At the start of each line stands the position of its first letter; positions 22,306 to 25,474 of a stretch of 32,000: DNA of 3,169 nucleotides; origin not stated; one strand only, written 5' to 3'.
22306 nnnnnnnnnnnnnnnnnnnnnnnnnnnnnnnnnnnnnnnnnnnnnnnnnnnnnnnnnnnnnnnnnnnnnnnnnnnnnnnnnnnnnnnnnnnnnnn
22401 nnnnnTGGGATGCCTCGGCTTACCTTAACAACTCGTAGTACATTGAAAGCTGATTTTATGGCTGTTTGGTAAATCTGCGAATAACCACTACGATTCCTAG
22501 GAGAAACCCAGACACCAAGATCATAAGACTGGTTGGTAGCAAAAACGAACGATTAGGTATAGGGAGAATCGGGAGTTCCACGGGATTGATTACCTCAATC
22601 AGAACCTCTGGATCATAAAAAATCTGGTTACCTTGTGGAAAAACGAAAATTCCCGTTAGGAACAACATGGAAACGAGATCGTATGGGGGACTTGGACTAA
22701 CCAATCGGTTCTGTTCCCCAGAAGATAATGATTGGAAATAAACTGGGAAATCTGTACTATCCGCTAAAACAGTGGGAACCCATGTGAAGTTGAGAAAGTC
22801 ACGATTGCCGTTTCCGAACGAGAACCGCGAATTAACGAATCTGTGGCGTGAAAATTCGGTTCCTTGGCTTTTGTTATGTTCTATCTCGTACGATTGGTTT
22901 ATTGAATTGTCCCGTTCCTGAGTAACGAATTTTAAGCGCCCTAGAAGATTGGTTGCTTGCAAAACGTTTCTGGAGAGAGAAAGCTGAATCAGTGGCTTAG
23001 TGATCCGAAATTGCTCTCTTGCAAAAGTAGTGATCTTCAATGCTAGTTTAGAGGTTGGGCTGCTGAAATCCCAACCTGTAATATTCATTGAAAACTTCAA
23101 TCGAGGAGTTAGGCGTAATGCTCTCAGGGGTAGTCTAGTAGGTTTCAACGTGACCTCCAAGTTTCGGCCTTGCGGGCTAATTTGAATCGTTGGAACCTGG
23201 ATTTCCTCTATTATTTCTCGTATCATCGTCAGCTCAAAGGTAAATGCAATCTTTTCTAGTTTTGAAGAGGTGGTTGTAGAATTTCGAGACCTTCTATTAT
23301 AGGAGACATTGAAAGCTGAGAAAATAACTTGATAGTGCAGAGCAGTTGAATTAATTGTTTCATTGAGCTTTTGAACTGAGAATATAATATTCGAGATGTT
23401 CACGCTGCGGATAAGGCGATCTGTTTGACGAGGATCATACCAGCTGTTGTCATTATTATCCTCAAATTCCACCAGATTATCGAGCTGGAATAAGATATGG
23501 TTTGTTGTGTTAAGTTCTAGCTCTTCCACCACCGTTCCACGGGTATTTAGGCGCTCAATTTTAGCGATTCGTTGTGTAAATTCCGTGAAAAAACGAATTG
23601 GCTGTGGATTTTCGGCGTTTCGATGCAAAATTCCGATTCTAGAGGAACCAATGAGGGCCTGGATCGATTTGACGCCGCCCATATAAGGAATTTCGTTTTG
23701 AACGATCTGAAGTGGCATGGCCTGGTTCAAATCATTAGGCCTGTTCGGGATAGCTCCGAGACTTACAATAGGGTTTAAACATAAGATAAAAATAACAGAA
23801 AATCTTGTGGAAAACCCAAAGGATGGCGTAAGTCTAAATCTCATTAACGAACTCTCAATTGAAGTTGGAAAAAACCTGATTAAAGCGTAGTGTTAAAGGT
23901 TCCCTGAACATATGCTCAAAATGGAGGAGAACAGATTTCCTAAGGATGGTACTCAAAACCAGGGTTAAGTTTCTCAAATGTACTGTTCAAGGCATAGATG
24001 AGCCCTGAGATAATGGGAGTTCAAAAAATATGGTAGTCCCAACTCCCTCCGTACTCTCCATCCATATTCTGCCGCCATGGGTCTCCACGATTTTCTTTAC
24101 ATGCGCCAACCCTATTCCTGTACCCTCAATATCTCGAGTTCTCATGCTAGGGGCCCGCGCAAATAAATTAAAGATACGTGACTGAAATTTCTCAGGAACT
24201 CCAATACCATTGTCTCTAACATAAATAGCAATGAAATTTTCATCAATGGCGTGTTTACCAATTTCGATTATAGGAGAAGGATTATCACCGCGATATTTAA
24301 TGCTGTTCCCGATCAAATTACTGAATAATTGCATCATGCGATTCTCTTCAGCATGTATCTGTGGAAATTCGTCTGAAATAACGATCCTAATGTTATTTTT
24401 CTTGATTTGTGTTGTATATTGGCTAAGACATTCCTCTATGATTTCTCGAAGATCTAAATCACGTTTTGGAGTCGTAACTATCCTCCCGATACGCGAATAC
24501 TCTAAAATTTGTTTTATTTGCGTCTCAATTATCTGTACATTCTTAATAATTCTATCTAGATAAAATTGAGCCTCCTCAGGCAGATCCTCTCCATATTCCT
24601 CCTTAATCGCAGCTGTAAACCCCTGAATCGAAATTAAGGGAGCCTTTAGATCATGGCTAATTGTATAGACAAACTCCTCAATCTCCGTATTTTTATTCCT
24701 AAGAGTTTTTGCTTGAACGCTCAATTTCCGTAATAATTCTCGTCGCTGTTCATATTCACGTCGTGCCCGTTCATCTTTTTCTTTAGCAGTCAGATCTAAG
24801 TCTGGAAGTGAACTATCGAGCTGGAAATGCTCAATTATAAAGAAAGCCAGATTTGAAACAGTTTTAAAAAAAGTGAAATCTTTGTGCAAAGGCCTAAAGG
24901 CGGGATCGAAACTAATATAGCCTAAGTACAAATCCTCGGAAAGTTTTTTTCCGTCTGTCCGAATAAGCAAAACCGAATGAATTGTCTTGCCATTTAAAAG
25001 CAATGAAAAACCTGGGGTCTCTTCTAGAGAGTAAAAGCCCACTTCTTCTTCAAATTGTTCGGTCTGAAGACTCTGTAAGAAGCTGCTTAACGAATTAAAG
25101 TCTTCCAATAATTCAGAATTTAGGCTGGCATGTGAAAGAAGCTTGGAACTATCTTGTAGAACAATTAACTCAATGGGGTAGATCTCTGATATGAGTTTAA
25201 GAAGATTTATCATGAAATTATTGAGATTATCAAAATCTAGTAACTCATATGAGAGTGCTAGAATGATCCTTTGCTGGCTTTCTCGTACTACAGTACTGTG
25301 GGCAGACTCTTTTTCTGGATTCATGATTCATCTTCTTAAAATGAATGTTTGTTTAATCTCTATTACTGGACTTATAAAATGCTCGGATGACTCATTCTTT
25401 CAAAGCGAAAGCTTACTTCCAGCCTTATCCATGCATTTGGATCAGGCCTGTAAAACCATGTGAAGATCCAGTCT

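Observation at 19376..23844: Candidate new envelope system: two distantly paralogous surface glycoproteins flanking a membrane-tethered wHTH regulator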

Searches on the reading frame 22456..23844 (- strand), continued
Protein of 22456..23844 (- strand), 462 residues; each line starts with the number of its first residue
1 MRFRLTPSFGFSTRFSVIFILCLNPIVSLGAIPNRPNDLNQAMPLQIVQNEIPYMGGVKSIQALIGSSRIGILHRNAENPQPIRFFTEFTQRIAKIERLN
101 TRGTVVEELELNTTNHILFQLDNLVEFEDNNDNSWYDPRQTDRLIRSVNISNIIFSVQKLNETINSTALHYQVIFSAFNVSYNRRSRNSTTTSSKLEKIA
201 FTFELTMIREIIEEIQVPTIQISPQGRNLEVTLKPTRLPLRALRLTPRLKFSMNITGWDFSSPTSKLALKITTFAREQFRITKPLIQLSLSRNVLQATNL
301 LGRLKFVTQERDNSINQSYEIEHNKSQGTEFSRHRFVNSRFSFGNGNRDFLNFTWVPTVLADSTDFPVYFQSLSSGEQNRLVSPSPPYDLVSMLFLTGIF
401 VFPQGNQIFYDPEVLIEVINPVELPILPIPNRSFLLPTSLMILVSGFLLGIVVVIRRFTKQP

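Call 82: search_protein_families(library=pfam, proteins=[L022:3074-5869:-, L029:2926-5844:-, L031:2931-5717:-, L033:2364-5072:-, L022:7534-8334:+, L030:7466-8278:+, L019:7504-7848:+], max_evalue=0.01)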
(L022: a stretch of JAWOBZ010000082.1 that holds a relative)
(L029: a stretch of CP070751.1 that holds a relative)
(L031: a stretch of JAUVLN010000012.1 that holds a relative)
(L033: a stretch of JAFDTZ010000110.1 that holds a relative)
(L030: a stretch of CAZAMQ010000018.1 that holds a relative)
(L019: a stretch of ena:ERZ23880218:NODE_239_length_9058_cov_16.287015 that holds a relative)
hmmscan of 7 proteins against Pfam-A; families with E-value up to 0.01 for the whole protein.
L022:3074-5869:- (931 aa): 29 families (the best 25 are shown)
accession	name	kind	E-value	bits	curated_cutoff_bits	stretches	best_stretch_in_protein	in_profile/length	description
PF13424.12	TPR_12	-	7.9e-18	64.9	30.1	2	565-629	8-74/77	Tetratricopeptide repeat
PF07719.23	TPR_2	-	1.5e-16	59.5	27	1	642-668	3-29/34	Tetratricopeptide repeat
PF13176.12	TPR_7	-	1.1e-14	53.6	27.9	0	723-747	8-32/36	Tetratricopeptide repeat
PF13428.12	TPR_14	-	8.4e-14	51.2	23.5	0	647-682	8-43/44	Tetratricopeptide repeat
PF00515.34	TPR_1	-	1.7e-13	50.2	27.8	1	642-667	3-28/34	Tetratricopeptide repeat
PF13181.12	TPR_8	-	1.5e-12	47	25.7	1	642-668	3-29/34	Tetratricopeptide repeat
PF14938.12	SNAP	-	8e-11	42.4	25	2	673-736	113-177/282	Soluble NSF attachment protein, SNAP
PF01637.24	ATPase_2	-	3.2e-10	40.6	33.2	1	172-363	1-224/225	ATPase domain predominantly from Archaea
PF13173.12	AAA_14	-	7.7e-09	36.1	27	1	191-339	2-128/129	AAA domain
PF14559.12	TPR_19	-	1.4e-08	35.4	25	0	835-889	4-52/68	Tetratricopeptide repeat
PF12895.13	ANAPC3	-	2.5e-08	34.5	27.2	0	721-742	30-50/82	Anaphase-promoting complex, cyclosome, subunit 3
PF13191.12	AAA_16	-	3.1e-08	34.7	32.6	1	172-296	2-158/167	AAA ATPase domain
PF13401.12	AAA_22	-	1e-06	29.5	27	1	190-306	4-119/130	AAA domain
PF13432.12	TPR_16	-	1.5e-06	29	32.7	1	646-704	3-61/65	Tetratricopeptide repeat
PF17874.7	TPR_MalT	-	2.7e-06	27.3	45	0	591-675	71-157/336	MalT-like TPR region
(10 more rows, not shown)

L029:2926-5844:- (972 aa): 19 families
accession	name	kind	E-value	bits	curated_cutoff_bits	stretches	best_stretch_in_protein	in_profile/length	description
PF13424.12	TPR_12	-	1e-31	109.4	30.1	5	642-706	8-74/77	Tetratricopeptide repeat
PF00515.34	TPR_1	-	2.5e-21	75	27.8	2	677-708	1-32/34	Tetratricopeptide repeat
PF07719.23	TPR_2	-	2.3e-15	55.8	27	0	677-707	1-31/34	Tetratricopeptide repeat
PF01637.24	ATPase_2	-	4.7e-11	43.4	33.2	1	184-336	1-162/225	ATPase domain predominantly from Archaea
PF14938.12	SNAP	-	6.4e-11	42.7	25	1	571-705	50-183/282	Soluble NSF attachment protein, SNAP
PF13181.12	TPR_8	-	3.8e-10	39.5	25.7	1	678-708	2-32/34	Tetratricopeptide repeat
PF13191.12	AAA_16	-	2.3e-09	38.4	32.6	1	183-312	1-155/167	AAA ATPase domain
PF13176.12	TPR_7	-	5.9e-08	32.6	27.9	0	900-929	3-32/36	Tetratricopeptide repeat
PF12862.13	ANAPC5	-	1.3e-07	32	23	0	869-948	11-90/91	Anaphase-promoting complex subunit 5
PF13401.12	AAA_22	-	5.7e-07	30.4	27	1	202-326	4-120/130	AAA domain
PF24883.2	NPHP3_N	-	5e-05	24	24.8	1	194-238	12-58/164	Nephrocystin 3, N-terminal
PF13374.12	TPR_10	-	5.1e-05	23.6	27.5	0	677-706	2-31/42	Tetratricopeptide repeat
PF13173.12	AAA_14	-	0.00019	21.9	27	1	203-291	2-76/129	AAA domain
PF17874.7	TPR_MalT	-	0.0002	21.2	45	0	885-930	69-114/336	MalT-like TPR region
PF05729.18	NACHT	-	0.00026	21.3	26.7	1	206-264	3-71/167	NACHT domain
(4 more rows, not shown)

L031:2931-5717:- (928 aa): 22 families
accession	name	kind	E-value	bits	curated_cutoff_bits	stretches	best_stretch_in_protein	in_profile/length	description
PF13424.12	TPR_12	-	3.7e-26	91.6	30.1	3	841-904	6-71/77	Tetratricopeptide repeat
PF07719.23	TPR_2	-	5.2e-18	64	27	0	642-670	3-31/34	Tetratricopeptide repeat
PF13374.12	TPR_10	-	5.6e-15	55.2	27.5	0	642-669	4-31/42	Tetratricopeptide repeat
PF13191.12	AAA_16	-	3.8e-12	47.4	32.6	1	170-313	1-164/167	AAA ATPase domain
PF00515.34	TPR_1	-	2e-10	40.5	27.8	0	642-670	3-31/34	Tetratricopeptide repeat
PF13181.12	TPR_8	-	7.2e-10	38.7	25.7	0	642-671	3-32/34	Tetratricopeptide repeat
PF01637.24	ATPase_2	-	2.5e-07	31.2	33.2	1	171-223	1-55/225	ATPase domain predominantly from Archaea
PF00931.28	NB-ARC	-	4.8e-07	29.7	23.5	1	177-320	4-138/248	NB-ARC domain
PF13432.12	TPR_16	-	4.2e-06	27.5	32.7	0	684-750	1-61/65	Tetratricopeptide repeat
PF13428.12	TPR_14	-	1.2e-05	25.9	23.5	0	642-673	3-34/44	Tetratricopeptide repeat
PF24883.2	NPHP3_N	-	2.9e-05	24.7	24.8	1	179-216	10-48/164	Nephrocystin 3, N-terminal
PF13401.12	AAA_22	-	4.4e-05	24.3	27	1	189-310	4-113/130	AAA domain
PF17874.7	TPR_MalT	-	0.00014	21.7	45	0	599-710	44-152/336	MalT-like TPR region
PF13545.12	HTH_Crp_2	-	0.00017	21.9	27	1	32-67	18-53/70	Crp-like helix-turn-helix domain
PF13176.12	TPR_7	-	0.00071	19.9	27.9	0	642-665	1-24/36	Tetratricopeptide repeat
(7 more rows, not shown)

L033:2364-5072:- (902 aa): 26 families (the best 25 are shown)
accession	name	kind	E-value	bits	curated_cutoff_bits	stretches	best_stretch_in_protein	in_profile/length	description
PF13181.12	TPR_8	-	3.1e-14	52.3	25.7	1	646-672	3-29/34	Tetratricopeptide repeat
PF13424.12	TPR_12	-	1.1e-13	51.6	30.1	1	608-672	6-73/77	Tetratricopeptide repeat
PF07719.23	TPR_2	-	4.5e-12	45.5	27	1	646-672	3-29/34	Tetratricopeptide repeat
PF00515.34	TPR_1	-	2.1e-11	43.6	27.8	1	646-672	3-29/34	Tetratricopeptide repeat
PF13428.12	TPR_14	-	4.9e-11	42.6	23.5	0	605-632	2-29/44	Tetratricopeptide repeat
PF13176.12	TPR_7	-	2e-10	40.4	27.9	0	647-671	2-26/36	Tetratricopeptide repeat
PF13191.12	AAA_16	-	1.3e-09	39.3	32.6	1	175-225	2-55/167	AAA ATPase domain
PF13401.12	AAA_22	-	1.5e-08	35.4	27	1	193-291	4-104/130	AAA domain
PF13432.12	TPR_16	-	8.8e-08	32.9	32.7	0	650-705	3-58/65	Tetratricopeptide repeat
PF17874.7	TPR_MalT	-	1.7e-07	31.3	45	1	598-677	74-155/336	MalT-like TPR region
PF13374.12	TPR_10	-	5e-07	30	27.5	1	646-672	4-30/42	Tetratricopeptide repeat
PF14559.12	TPR_19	-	1.4e-06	29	25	0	657-706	4-53/68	Tetratricopeptide repeat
PF01637.24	ATPase_2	-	4.8e-06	27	33.2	1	177-226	3-54/225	ATPase domain predominantly from Archaea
PF00931.28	NB-ARC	-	5.1e-06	26.4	23.5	1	179-225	2-49/248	NB-ARC domain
PF25201.1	nSTAND6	-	8.1e-06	26.4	27.7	1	175-219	1-43/148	Novel STAND NTPase 6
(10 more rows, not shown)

L022:7534-8334:+ (266 aa): 6 families
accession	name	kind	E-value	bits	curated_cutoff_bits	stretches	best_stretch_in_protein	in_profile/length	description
PF13273.12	DUF4064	-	3.8e-08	33.9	32.1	1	8-130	11-101/102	Protein of unknown function (DUF4064)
PF07344.16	Amastin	-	0.0002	21.8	27.2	1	66-138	43-116/157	Amastin surface glycoprotein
PF05512.16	AWPM-19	-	0.0016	19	27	0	85-125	48-88/142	AWPM-19-like family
PF06687.17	SUR7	-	0.002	18.2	29.6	0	81-132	103-156/201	SUR7/PalI family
PF13903.11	Claudin_2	-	0.0021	18.3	29.1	0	63-128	67-128/192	PMP-22/EMP/MP20/Claudin tight junction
PF04932.20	Wzy_C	-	0.0082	16.4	31.7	0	94-146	18-69/149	O-Antigen ligase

L030:7466-8278:+ (270 aa): 3 families
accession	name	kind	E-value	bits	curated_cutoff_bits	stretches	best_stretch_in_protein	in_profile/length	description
PF09534.15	Trp_oprn_chp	-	0.0015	18.9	29.6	0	121-226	61-143/180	Tryptophan-associated transmembrane protein (Trp_oprn_chp)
PF07214.17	DUF1418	-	0.0053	17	22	0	103-160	15-75/94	Protein of unknown function (DUF1418)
PF20563.3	DUF6773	-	0.0096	16.2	27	0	77-150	69-140/163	Family of unknown function (DUF6773)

L019:7504-7848:+ (114 aa): 6 families
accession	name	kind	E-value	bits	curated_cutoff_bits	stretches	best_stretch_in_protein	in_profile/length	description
PF03551.20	PadR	-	4.9e-26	91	27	1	20-94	1-75/75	Transcriptional regulator PadR-like family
PF13601.12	HTH_34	-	2e-06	28.3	27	1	19-102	4-79/80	Winged helix DNA-binding domain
PF02334.22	RTP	-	1.1e-05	26.3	26.7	1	16-111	10-106/113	Replication terminator protein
PF04458.17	DUF505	-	0.00073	18.5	28.7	1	51-101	366-412/622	Protein of unknown function (DUF505)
PF07848.18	PaaX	-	0.0062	17.2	24.8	1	46-88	33-70/70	PaaX-like protein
PF01638.23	HxlR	-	0.0076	16.5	20.8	0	48-92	31-73/91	HxlR-like helix-turn-helix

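Call 104: search_protein_families(library=pfam, alignment_id=A4, max_evalue=1)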
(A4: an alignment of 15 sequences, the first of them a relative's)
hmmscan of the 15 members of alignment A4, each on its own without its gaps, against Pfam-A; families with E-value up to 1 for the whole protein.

A. member 1, P0144 (478 aa): 1 family
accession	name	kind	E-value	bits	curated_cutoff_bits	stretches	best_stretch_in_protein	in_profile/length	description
PF00746.26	Gram_pos_anchor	-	0.39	11.2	20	1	439-461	20-42/43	LPXTG cell wall anchor motif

B. families by the number of members that match (of 15 scanned): 10 families
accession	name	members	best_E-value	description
PF18113.7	Rbx_binding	1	0.017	Rubredoxin binding C-terminal domain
PF01034.25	Syndecan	1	0.044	Syndecan domain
PF09534.15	Trp_oprn_chp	1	0.052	Tryptophan-associated transmembrane protein (Trp_oprn_chp)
PF06305.16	LapA_dom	1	0.056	Lipopolysaccharide assembly protein A domain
PF11131.13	PhrC_PhrF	1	0.071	Rap-phr extracellular signalling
PF20160.4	C-JID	1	0.19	C-JID domain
PF14310.12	Fn3-like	1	0.24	Fibronectin type III-like domain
PF12555.13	SteA-like_C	1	0.34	SteA-like C-terminal domain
PF00746.26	Gram_pos_anchor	1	0.39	LPXTG cell wall anchor motif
PF09813.14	Coa3_cc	1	0.83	Cytochrome c oxidase assembly factor 3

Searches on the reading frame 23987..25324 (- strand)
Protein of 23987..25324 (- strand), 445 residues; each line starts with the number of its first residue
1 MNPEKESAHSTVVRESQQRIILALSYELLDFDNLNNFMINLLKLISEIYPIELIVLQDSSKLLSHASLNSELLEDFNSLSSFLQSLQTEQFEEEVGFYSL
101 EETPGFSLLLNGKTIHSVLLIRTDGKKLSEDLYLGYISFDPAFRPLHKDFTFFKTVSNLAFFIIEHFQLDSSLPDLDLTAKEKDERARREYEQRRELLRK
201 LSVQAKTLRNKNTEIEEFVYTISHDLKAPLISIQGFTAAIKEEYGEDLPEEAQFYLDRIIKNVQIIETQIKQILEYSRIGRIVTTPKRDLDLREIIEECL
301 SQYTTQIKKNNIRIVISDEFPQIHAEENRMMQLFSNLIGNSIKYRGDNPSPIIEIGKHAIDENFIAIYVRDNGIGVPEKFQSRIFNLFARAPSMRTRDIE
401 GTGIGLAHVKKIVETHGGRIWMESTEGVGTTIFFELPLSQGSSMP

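Call 3: search_protein_families(library=pfam, proteins=[window:23987-25324:-], max_evalue=1)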
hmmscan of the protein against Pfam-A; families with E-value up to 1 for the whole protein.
window:23987-25324:- (445 aa): 3 families
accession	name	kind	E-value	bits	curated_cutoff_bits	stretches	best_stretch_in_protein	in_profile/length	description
PF02518.31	HATPase_c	-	1.9e-25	89.9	26.4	1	327-439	3-110/111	Histidine kinase-, DNA gyrase B-, and HSP90-like ATPase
PF00512.31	HisKA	-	7.1e-14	52.1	26.9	1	216-280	3-64/66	His Kinase A (phospho-acceptor) domain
PF14501.12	HATPase_c_5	-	0.0029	17.9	22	1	330-427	6-93/102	GHKL domain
